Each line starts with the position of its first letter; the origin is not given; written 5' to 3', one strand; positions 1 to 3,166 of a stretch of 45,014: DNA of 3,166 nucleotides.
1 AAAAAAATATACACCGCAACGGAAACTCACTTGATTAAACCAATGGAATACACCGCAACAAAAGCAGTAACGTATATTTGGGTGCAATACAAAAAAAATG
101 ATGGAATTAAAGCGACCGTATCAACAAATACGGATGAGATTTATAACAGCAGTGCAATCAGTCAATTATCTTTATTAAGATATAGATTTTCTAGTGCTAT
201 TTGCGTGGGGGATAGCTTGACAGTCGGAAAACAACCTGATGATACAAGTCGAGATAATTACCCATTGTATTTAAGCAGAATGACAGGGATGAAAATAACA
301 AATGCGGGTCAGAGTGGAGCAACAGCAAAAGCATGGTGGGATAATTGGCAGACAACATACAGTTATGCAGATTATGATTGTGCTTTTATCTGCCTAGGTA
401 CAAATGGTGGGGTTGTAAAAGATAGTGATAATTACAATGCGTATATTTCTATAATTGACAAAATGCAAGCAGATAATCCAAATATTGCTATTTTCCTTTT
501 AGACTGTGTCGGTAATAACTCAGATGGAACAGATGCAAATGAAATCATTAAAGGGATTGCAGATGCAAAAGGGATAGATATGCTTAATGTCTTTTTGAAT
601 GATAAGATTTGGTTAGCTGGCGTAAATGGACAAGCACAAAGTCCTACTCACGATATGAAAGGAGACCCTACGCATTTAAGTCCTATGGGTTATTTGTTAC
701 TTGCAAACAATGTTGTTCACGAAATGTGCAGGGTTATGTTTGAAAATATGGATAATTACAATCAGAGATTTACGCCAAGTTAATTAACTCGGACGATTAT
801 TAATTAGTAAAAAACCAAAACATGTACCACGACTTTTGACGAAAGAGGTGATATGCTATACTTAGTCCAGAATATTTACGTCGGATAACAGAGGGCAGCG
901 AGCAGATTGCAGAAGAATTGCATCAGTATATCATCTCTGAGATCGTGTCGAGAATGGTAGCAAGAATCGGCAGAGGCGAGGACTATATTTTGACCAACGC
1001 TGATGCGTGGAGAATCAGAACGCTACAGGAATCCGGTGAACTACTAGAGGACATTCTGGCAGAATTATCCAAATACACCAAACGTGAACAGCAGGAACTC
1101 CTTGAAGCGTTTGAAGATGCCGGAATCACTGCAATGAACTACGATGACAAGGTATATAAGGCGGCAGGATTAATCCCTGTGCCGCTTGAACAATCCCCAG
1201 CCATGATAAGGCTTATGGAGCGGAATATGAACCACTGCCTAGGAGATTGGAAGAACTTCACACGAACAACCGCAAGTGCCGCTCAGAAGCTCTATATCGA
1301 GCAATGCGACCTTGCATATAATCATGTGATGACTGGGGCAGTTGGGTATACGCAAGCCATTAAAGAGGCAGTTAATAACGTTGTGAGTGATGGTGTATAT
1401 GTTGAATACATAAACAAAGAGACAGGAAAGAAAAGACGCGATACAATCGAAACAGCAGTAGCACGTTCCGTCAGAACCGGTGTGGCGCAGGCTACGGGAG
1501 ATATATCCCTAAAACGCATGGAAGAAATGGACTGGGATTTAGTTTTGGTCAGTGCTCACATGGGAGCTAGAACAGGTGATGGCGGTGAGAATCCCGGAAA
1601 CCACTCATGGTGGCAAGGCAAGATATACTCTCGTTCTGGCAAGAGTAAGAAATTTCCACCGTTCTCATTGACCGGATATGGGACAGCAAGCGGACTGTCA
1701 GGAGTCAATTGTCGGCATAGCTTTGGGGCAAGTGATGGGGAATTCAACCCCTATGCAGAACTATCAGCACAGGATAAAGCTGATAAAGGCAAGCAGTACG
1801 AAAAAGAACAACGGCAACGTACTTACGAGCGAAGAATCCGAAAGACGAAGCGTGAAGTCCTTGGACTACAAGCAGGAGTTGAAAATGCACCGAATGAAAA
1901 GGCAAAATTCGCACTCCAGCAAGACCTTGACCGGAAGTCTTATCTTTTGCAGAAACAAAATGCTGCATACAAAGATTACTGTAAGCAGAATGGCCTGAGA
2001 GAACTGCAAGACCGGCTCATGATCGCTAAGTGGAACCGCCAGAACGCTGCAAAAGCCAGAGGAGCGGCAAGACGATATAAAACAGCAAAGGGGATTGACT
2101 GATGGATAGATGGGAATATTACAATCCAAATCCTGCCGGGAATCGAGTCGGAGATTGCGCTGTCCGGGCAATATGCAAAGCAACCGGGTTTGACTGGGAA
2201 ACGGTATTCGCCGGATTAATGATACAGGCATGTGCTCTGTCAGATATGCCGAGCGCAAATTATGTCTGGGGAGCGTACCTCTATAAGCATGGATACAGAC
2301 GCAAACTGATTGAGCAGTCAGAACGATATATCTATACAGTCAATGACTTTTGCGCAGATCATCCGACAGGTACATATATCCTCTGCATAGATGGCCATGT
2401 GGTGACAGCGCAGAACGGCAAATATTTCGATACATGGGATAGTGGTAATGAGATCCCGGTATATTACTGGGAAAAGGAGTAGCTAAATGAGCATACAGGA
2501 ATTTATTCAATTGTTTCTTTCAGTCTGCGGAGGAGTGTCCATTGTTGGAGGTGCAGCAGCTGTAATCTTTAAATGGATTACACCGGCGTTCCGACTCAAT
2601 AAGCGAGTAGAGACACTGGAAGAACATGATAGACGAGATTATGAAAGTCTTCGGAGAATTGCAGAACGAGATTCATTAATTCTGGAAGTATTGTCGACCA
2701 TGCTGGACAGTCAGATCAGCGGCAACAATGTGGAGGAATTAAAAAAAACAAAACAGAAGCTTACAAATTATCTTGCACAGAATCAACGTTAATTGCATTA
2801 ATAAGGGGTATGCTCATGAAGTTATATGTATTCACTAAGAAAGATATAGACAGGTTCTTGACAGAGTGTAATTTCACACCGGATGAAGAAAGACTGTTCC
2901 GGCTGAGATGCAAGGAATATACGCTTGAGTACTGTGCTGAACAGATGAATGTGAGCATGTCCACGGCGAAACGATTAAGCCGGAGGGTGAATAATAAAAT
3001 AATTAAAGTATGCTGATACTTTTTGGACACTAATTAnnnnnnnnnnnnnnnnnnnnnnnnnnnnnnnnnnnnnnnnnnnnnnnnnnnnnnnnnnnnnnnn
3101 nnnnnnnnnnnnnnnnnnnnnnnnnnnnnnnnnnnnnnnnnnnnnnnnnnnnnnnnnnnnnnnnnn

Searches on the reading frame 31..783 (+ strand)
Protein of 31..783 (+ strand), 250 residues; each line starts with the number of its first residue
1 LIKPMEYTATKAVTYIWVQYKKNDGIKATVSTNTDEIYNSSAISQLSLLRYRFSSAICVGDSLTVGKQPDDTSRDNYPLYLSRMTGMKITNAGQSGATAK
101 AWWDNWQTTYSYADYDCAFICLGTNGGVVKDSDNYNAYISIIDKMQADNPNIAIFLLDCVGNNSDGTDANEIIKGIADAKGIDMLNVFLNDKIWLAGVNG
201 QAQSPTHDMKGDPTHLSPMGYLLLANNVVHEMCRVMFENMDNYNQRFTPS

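Call 10: search_protein_families(library=pfam, proteins=[window:31-783:+], max_evalue=0.01)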
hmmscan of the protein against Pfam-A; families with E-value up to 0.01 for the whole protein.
window:31-783:+ (250 aa): 1 family
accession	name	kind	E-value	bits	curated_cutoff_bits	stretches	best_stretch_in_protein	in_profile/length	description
PF13472.12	Lipase_GDSL_2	-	1.8e-14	55.1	32.9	1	58-221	1-176/178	GDSL-like Lipase/Acylhydrolase family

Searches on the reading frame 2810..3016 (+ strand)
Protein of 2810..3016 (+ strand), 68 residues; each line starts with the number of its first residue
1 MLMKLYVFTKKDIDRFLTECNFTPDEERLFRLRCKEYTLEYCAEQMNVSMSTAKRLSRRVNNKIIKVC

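Call 10: search_protein_families(library=pfam, proteins=[window:2810-3016:+], max_evalue=0.01)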
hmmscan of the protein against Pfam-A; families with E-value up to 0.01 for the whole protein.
window:2810-3016:+ (68 aa): 0 families

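Call 18: search_protein_families(library=phrogs, proteins=[window:2810-3016:+], max_evalue=0.01)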
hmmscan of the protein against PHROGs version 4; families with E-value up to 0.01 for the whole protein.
window:2810-3016:+ (68 aa): 4 families
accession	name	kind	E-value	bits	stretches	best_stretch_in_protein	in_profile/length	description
phrog_1190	-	transcription regulation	2.9e-06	28.2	1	20-65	110-156/167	RNA polymerase sigma factor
phrog_36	-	transcription regulation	0.00017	22.2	1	10-66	130-185/220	transcriptional regulator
phrog_3512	-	transcription regulation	0.00034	21.8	1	12-67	56-112/130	sigma factor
phrog_351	-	transcription regulation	0.0063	16.1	1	19-64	675-722/928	RNA polymerase sigma factor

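Call 27: search_protein_families(library=ncbifam, proteins=[window:2810-3016:+], max_evalue=1)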
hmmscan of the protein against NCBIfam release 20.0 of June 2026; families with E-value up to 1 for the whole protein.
window:2810-3016:+ (68 aa): 2 families
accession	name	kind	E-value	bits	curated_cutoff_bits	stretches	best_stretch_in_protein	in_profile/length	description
TIGR02937.1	sigma70-ECF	superfamily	7.5e-05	22.4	42.9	1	12-65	110-162/165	sigma-70 family RNA polymerase sigma factor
NF006813.0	PRK09334.1-3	equivalog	0.02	15.3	83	1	31-65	43-77/97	30S ribosomal protein S25e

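Call 28: find_homologous_proteins(query=window:2810-3016:+, max_evalue=0.001)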
Query window:2810-3016:+ (68 aa): 57 proteins with E <= 0.001 among 57 candidates.
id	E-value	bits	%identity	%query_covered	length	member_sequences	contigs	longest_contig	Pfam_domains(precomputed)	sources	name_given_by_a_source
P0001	9.8e-37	140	97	100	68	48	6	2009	-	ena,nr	nr:MAG TPA: ECF sigma factor [Caudoviricetes sp.] DAG15492.1 MAG TPA: ECF sigma factor [Caudoviricet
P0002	7.4e-35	134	97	97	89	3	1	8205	-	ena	-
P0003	1.6e-34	133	94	97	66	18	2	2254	-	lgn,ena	-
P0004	3.4e-34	132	91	100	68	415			-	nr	nr:MAG TPA: ECF sigma factor [Caudoviricetes sp.]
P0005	9.2e-34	131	94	97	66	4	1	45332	-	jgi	jgi:predicted DNA-binding protein (UPF0251 family)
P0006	2.7e-33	130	92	97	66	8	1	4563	-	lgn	-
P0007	6.9e-33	128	91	97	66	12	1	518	-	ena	-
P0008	9.1e-33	128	94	97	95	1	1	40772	-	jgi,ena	jgi:hypothetical protein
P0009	1.4e-32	127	92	96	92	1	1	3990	-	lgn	-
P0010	2.8e-32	126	89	97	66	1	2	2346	-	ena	-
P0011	1.1e-31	124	95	91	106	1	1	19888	-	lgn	-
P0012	1.1e-31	124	89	97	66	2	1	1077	-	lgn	-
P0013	1.8e-31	124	91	96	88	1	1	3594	-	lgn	-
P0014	5.6e-31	122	90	91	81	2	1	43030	-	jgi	jgi:hypothetical protein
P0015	8.8e-31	122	93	90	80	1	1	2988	-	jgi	jgi:hypothetical protein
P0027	3.6e-25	104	73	97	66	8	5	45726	-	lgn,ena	-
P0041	5.3e-17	78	62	97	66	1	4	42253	-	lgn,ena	-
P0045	3.1e-15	73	59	97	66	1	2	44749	-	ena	-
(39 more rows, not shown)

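Call 29: find_encoding_contigs(protein=P0041, flank=10000, max_places=2)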
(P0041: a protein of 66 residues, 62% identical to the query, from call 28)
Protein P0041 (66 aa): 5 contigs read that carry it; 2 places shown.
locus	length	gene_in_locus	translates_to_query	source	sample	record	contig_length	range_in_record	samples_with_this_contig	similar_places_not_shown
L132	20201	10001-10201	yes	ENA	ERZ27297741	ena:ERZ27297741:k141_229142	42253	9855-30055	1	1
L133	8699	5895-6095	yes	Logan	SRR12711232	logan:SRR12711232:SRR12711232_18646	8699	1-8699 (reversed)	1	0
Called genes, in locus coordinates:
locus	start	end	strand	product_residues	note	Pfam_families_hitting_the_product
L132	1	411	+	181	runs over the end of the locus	-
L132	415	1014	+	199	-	PF19789:DUF6273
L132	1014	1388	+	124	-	PF05635:23S_rRNA_IVP (weak)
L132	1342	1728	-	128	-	-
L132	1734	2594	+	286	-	PF00078:RVT_1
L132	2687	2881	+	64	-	PF03118:RNA_pol_A_CTD, PF14520:HHH_5 (weak)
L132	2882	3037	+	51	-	-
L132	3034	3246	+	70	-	-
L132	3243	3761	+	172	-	PF01966:HD (weak)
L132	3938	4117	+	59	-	-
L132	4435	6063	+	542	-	PF03592:Terminase_2, PF04466:Terminase_3, PF17288:Terminase_3C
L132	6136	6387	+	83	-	-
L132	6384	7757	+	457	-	-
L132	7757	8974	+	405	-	PF06152:Phage_min_cap2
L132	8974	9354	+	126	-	-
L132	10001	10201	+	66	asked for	-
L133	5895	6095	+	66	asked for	-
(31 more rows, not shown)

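Call 30: find_encoding_contigs(protein=P0045, flank=10000, max_places=2)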
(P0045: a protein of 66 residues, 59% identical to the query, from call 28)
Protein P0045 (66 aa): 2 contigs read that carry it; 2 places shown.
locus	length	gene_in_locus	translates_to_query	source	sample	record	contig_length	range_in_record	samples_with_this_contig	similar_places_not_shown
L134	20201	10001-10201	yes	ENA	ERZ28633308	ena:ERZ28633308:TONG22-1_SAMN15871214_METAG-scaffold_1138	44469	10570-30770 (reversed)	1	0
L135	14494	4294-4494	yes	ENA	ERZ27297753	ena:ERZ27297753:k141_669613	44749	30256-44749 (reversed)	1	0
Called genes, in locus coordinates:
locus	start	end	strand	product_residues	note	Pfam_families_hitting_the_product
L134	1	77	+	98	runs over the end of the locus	-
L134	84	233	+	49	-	-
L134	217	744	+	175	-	-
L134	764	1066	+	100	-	-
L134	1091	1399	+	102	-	-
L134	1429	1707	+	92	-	PF18439:zf_UBZ (faint), PF24460:DUF7575 (faint), PF08271:Zn_Ribbon_TF (weak)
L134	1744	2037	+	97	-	-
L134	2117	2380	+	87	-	-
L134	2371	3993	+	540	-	PF03592:Terminase_2, PF03237:Terminase_6N (weak), PF04466:Terminase_3, PF17288:Terminase_3C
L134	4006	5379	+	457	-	-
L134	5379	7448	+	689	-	-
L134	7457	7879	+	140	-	PF02839:CBM_5_12 (weak)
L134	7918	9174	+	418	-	PF06152:Phage_min_cap2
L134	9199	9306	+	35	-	-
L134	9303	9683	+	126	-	-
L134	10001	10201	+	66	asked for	-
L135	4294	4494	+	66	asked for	-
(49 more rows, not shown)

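Call 31: find_encoding_contigs(protein=P0027, flank=10000, max_places=2)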
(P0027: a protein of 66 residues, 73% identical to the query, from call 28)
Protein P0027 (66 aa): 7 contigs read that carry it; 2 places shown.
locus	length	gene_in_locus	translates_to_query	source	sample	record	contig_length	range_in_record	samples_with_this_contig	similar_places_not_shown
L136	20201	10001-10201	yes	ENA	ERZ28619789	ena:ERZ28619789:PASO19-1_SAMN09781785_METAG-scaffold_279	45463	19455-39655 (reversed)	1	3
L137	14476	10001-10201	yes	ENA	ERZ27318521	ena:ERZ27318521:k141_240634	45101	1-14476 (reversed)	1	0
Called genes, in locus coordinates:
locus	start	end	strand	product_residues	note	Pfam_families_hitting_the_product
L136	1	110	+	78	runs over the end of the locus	-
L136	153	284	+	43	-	-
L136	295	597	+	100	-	-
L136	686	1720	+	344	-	PF02195:ParB_N, PF14386:DUF4417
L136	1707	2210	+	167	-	-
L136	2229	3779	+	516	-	PF04466:Terminase_3, PF17288:Terminase_3C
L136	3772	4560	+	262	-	PF01541:GIY-YIG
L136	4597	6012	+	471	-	-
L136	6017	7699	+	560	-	-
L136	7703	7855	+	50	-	-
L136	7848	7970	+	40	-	-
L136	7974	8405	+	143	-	PF11114:Minor_capsid_2 (weak)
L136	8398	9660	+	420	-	PF06152:Phage_min_cap2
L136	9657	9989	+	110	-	-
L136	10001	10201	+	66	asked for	-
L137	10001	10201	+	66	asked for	-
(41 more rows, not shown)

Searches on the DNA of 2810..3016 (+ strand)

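Call 78: search_rna_families(sources=[L132, L134, L136, L225], threshold=gathering)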
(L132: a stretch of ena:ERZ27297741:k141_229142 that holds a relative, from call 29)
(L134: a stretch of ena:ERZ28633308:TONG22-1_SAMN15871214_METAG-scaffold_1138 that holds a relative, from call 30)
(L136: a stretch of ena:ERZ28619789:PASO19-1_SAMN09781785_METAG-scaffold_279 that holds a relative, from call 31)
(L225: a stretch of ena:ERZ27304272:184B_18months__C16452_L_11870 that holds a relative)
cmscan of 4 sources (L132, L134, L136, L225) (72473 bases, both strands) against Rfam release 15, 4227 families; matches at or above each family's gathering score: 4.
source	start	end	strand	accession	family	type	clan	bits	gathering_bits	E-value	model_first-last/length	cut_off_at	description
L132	13252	13324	+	RF03097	RAGATH-21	Gene; sRNA;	-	80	70.3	7.6e-14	1-76/76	no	RAGATH-21 RNA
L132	13428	13500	+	RF00005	tRNA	Gene; tRNA;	CL00001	70.3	29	2.9e-13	1-71/71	no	tRNA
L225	8111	8183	+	RF00005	tRNA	Gene; tRNA;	CL00001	66.2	29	3.9e-12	1-71/71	no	tRNA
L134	14066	14124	+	RF00005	tRNA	Gene; tRNA;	CL00001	41.7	29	2.2e-05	1-71/71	no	tRNA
